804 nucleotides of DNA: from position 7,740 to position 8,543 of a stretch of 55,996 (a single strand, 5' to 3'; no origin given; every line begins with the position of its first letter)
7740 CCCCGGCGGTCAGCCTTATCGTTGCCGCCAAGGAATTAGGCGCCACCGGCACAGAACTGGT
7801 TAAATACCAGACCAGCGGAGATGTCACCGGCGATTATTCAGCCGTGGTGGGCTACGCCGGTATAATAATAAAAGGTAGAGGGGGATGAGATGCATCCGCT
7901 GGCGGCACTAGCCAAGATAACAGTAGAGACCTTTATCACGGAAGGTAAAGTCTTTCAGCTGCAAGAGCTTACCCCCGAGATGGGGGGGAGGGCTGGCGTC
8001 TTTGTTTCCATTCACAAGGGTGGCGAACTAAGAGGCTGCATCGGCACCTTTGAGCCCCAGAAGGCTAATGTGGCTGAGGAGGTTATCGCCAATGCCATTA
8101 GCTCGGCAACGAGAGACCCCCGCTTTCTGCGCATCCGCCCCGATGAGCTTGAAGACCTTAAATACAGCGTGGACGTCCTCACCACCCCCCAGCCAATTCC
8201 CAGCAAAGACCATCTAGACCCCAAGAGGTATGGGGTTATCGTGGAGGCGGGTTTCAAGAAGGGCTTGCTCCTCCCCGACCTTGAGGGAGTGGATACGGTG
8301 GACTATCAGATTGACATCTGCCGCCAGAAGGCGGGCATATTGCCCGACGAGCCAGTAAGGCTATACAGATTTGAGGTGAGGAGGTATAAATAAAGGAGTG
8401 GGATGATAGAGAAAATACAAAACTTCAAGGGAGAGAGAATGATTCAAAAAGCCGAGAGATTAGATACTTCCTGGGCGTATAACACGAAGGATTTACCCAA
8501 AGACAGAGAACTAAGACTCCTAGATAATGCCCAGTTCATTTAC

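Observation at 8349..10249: R-M cassette inserted into the 3' end of the AMMECR1-family gene, bracketed by a 48-bp direct repeat that differs only at synonymous sites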

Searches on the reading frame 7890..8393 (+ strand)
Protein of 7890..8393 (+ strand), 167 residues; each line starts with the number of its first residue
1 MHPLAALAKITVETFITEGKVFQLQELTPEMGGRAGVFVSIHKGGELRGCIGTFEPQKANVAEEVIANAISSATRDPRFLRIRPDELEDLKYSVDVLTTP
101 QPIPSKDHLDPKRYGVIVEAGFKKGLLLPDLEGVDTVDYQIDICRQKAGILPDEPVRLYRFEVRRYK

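Call 6: search_protein_families(library=pfam, proteins=[window:7890-8393:+], max_evalue=0.01)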
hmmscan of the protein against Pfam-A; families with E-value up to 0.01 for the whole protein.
window:7890-8393:+ (167 aa): 1 family
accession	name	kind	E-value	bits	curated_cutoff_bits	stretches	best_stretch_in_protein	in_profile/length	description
PF01871.22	AMMECR1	-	1.2e-44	152.2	25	1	6-165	2-167/168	AMMECR1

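Call 7: find_encoding_contigs(protein=window:7890-8393:+, flank=6000, max_places=10)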
Protein window:7890-8393:+ (167 aa): 3 contigs read that carry it; 2 places shown.
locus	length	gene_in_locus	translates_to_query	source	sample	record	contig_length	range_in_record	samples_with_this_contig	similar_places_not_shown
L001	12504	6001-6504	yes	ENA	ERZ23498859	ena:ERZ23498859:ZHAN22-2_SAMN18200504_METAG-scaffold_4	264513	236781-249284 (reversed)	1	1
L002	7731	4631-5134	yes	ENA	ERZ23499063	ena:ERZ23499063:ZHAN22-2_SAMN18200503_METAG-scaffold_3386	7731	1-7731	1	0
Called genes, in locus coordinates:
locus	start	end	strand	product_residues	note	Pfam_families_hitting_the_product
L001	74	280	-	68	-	PF01197:Ribosomal_L31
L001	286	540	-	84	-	PF01016:Ribosomal_L27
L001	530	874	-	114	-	PF00829:Ribosomal_L21p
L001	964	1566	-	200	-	PF01121:CoaE, PF13238:AAA_18 (faint)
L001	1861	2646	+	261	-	PF02517:Rce1-like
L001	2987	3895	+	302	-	PF00892:EamA, PF03151:TPT (faint), PF00892:EamA (weak)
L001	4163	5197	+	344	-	PF04055:Radical_SAM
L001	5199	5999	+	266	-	PF01875:Memo, PF02900:LigB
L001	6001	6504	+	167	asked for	PF01871:AMMECR1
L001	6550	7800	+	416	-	PF01555:N6_N4_Mtase, PF01170:UPF0020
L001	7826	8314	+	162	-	-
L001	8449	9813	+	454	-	PF05496:RuvB_N, PF13191:AAA_16 (faint), PF00158:Sigma54_activat (faint), PF00004:AAA, PF13173:AAA_14, PF16193:AAA_assoc_2, PF12002:MgsA_C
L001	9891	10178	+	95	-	PF08734:GYD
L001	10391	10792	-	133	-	-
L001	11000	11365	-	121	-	PF01243:PNPOx_N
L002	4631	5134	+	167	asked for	PF01871:AMMECR1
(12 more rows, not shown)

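Call 12: find_related_loci(query=window:7890-8393:+, collection=genome_contigs, flank=6000)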
Query window:7890-8393:+ (167 aa) in genome_contigs; peptide patterns used: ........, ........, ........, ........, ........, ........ (x = any residue, [..] = any of these).
598 stretches matched a pattern (row limit reached: there are more); 440 encode a relative of the query (tblastn E <= 1e-3); the best 80 are kept; 80 distinct loci.
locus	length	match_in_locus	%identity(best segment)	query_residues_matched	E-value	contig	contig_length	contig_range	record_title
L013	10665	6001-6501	80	1-167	2e-87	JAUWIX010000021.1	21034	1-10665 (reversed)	MAG: Dehalococcoidia bacterium isolate CSMAG_2305 CSMAG_2305_k127_357385_length_21034_cov_28.0036, whole genome shotgun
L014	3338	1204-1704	77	1-167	2e-87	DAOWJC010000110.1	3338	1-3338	MAG TPA_asm: Dehalococcoidia bacterium isolate CSMAG_2059 CSMAG_2059_k141_2838751_length_3338_cov_46.0000, whole genome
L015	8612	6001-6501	75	1-167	6e-86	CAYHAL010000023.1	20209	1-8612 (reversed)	MAG TPA_asm: uncultured Dehalococcoidales bacterium isolate ERP119294_co3_379 genome assembly, contig: NODE_1506_length_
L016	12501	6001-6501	77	1-167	2e-85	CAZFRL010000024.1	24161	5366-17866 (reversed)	MAG TPA_asm: uncultured Dehalococcoidales bacterium isolate binchicken_co100_466 genome assembly, contig: NODE_3125_leng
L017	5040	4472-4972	78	1-167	3e-85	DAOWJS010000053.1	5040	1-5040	MAG TPA_asm: Dehalococcoidales bacterium isolate CSMAG_2075 CSMAG_2075_k141_1853424_length_5040_cov_74.1508, whole genom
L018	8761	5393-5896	78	1-167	3e-85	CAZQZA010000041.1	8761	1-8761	MAG TPA_asm: uncultured Dehalococcoidales bacterium isolate SRP068000_co1_122 genome assembly, contig: NODE_16041_length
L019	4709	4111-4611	75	1-167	2e-84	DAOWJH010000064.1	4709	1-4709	MAG TPA_asm: Dehalococcoidia bacterium isolate CSMAG_2064 CSMAG_2064_k141_1570662_length_4709_cov_53.0342, whole genome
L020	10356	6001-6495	77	3-167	3e-84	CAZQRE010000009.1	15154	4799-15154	MAG TPA_asm: uncultured Dehalococcoidales bacterium isolate SRP179991_co5_88 genome assembly, contig: NODE_837_length_15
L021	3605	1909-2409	75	1-167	1e-84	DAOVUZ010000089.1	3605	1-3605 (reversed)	MAG TPA_asm: Dehalococcoidales bacterium isolate CSMAG_1692 CSMAG_1692_k141_4581914_length_3605_cov_8.5797, whole genome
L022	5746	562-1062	75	1-167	7e-84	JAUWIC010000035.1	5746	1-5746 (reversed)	MAG: Dehalococcoidia bacterium isolate CSMAG_2284 CSMAG_2284_k141_187318_length_5746_cov_9.0000, whole genome shotgun se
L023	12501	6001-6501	77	1-167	1e-83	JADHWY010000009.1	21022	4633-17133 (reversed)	MAG: Dehalococcoidales bacterium isolate BS750m-G39 BS-750m-C3713, whole genome shotgun sequence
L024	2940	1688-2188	77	1-167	5e-84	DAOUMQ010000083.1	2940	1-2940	MAG TPA_asm: Dehalococcoidales bacterium isolate W73_232 k137_1286353, whole genome shotgun sequence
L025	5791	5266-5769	77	1-167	1e-82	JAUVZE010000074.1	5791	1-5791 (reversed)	MAG: Dehalococcoidia bacterium isolate CSMAG_1260 CSMAG_1260_k141_1340251_length_5791_cov_28.3619, whole genome shotgun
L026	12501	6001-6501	75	1-167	1e-82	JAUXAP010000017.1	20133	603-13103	MAG: Dehalococcoidia bacterium isolate CSMAG_2765 CSMAG_2765_k141_549143_length_20133_cov_14.9846, whole genome shotgun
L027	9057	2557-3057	74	1-167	1e-82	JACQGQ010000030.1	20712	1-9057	MAG: Chloroflexi bacterium isolate NC_groundwater_1077_Ag_S2p5_52_104 S_2p5_S6_coassembly_k141_1569744, whole genome sho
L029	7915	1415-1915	75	1-167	2e-82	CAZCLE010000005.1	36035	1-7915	MAG TPA_asm: uncultured Dehalococcoidales bacterium isolate binchicken_co332_61 genome assembly, contig: NODE_97_length_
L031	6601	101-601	74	1-167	1e-81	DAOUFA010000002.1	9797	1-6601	MAG TPA_asm: Dehalococcoidales bacterium isolate N9_413 k139_522849, whole genome shotgun sequence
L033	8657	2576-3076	72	1-167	7e-82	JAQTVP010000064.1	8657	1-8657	MAG: Dehalococcoidales bacterium isolate STB_90 NODE_22325_length_8657_cov_2.650879_Sandtown_B, whole genome shotgun seq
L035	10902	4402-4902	75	1-167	2e-81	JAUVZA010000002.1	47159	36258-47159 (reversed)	MAG: Dehalococcoidia bacterium isolate CSMAG_1256 CSMAG_1256_k141_587113_length_47159_cov_24.7276, whole genome shotgun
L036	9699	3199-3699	75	1-167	2e-81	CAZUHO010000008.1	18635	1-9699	MAG TPA_asm: uncultured Dehalococcoidales bacterium isolate binchicken_co100_12 genome assembly, contig: NODE_4603_lengt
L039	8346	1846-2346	77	1-167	3e-81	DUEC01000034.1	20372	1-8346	MAG TPA_asm: Dehalococcoidia bacterium isolate A328 Contig34, whole genome shotgun sequence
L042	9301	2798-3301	74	1-167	2e-80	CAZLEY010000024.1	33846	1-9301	MAG TPA_asm: uncultured Dehalococcoidaceae bacterium isolate binchicken_co228_510 genome assembly, contig: NODE_1550_len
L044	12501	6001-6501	73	1-167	1e-80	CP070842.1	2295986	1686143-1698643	MAG: Dehalococcoidales bacterium isolate bin10 chromosome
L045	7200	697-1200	75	1-167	2e-80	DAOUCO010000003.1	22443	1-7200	MAG TPA_asm: Dehalococcoidales bacterium isolate H81_827 9842, whole genome shotgun sequence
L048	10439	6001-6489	74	1-163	9e-80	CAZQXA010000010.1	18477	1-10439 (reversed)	MAG TPA_asm: uncultured Dehalococcoidales bacterium isolate binchicken_co384_215 genome assembly, contig: NODE_1584_leng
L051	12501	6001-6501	72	1-167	1e-79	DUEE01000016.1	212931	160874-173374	MAG TPA_asm: Dehalococcoidia bacterium isolate A509 Contig16, whole genome shotgun sequence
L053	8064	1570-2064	71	3-167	3e-79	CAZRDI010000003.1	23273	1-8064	MAG TPA_asm: uncultured Dehalococcoidales bacterium isolate binchicken_co228_397 genome assembly, contig: NODE_2899_leng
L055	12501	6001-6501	73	1-167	3e-79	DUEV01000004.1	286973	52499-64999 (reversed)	MAG TPA_asm: Dehalococcoidia bacterium isolate W156 Contig4, whole genome shotgun sequence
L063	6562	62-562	72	1-167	8e-79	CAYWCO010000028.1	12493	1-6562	MAG TPA_asm: uncultured Dehalococcoidales bacterium isolate binchicken_co332_5 genome assembly, contig: NODE_1208_length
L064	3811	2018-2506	72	1-163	8e-79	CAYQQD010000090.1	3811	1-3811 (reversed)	MAG TPA_asm: uncultured Dehalococcoidales bacterium isolate binchicken_co10_181 genome assembly, contig: NODE_32114_leng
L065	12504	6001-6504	72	1-167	9e-79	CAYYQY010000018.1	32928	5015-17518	MAG TPA_asm: uncultured Dehalococcoidales bacterium isolate binchicken_co9_207 genome assembly, contig: NODE_397_length_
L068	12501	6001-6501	73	1-167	2e-78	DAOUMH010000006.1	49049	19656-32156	MAG TPA_asm: Dehalococcoidales bacterium isolate W53_108 k135_336404, whole genome shotgun sequence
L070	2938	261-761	71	1-167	5e-79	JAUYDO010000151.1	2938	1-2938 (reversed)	MAG: Dehalococcoidia bacterium isolate C20_metabat.bin.41 C20_k141_566217, whole genome shotgun sequence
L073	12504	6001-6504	71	1-167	7e-78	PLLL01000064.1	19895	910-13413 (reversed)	MAG: Dehalococcoidia bacterium isolate fen_1078 73.20120800_E3X.37_contig_18061, whole genome shotgun sequence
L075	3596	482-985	71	1-167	4e-78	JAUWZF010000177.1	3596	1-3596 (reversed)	MAG: Dehalococcoidales bacterium isolate CSMAG_2729 CSMAG_2729_k141_506420_length_3596_cov_6.2877, whole genome shotgun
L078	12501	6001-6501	72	1-167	3e-77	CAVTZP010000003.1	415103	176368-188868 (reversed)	MAG: uncultured delta proteobacterium isolate MFD04408.bin.1.96 genome assembly, contig: contig_22291, whole genome shot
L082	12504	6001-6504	71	1-167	6e-77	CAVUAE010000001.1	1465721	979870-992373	MAG: uncultured Chloroflexia bacterium isolate MFD04408.bin.1.100 genome assembly, contig: contig_23294, whole genome sh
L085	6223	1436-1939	69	1-167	2e-76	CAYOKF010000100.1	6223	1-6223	MAG TPA_asm: uncultured Dehalococcoidaceae bacterium isolate binchicken_co334_148 genome assembly, contig: NODE_24985_le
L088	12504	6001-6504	71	1-167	3e-76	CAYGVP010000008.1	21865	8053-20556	MAG TPA_asm: uncultured Dehalococcoidaceae bacterium isolate ERP119294_co1_343 genome assembly, contig: NODE_2901_length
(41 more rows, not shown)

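Call 24: search_protein_families(library=pfam, alignment_id=A1, max_evalue=0.001)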
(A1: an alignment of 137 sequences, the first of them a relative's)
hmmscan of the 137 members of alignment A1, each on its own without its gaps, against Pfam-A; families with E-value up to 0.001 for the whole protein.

A. member 1, L013:6600-6830:- (76 aa): 0 families

B. families by the number of members that match (of 137 scanned): 149 families (the first 25 are shown)
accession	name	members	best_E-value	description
PF00881.29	Nitroreductase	10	5.6e-20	Nitroreductase family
PF14512.11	TM1586_NiRdase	10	1.1e-09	Putative TM nitroreductase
PF05016.21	ParE_toxin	7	3.8e-12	ParE toxin of type II toxin-antitoxin system, parDE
PF01402.27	RHH_1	6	2.9e-05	Ribbon-helix-helix protein, copG family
PF10604.15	Polyketide_cyc2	5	2.7e-18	Polyketide cyclase / dehydrase and lipid transport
PF08327.17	AHSA1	5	1.2e-09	Activator of Hsp90 ATPase homolog 1-like protein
PF11074.14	DUF2779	4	7.4e-40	Domain of unknown function(DUF2779)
PF04326.19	SLFN_AlbA_2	4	2.8e-15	Schlafen, AlbA_2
PF00903.31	Glyoxalase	4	1.9e-14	Glyoxalase/Bleomycin resistance protein/Dioxygenase superfamily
PF05973.20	Gp49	4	8.4e-05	Phage derived protein Gp49-like (DUF891)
PF01555.25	N6_N4_Mtase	3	5.7e-46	DNA methylase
PF13649.12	Methyltransf_25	3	2.2e-22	Methyltransferase domain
PF08241.18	Methyltransf_11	3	2.8e-20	Methyltransferase domain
PF13847.12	Methyltransf_31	3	1.5e-19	Methyltransferase domain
PF01209.24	Ubie_methyltran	3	1.7e-19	ubiE/COQ5 methyltransferase family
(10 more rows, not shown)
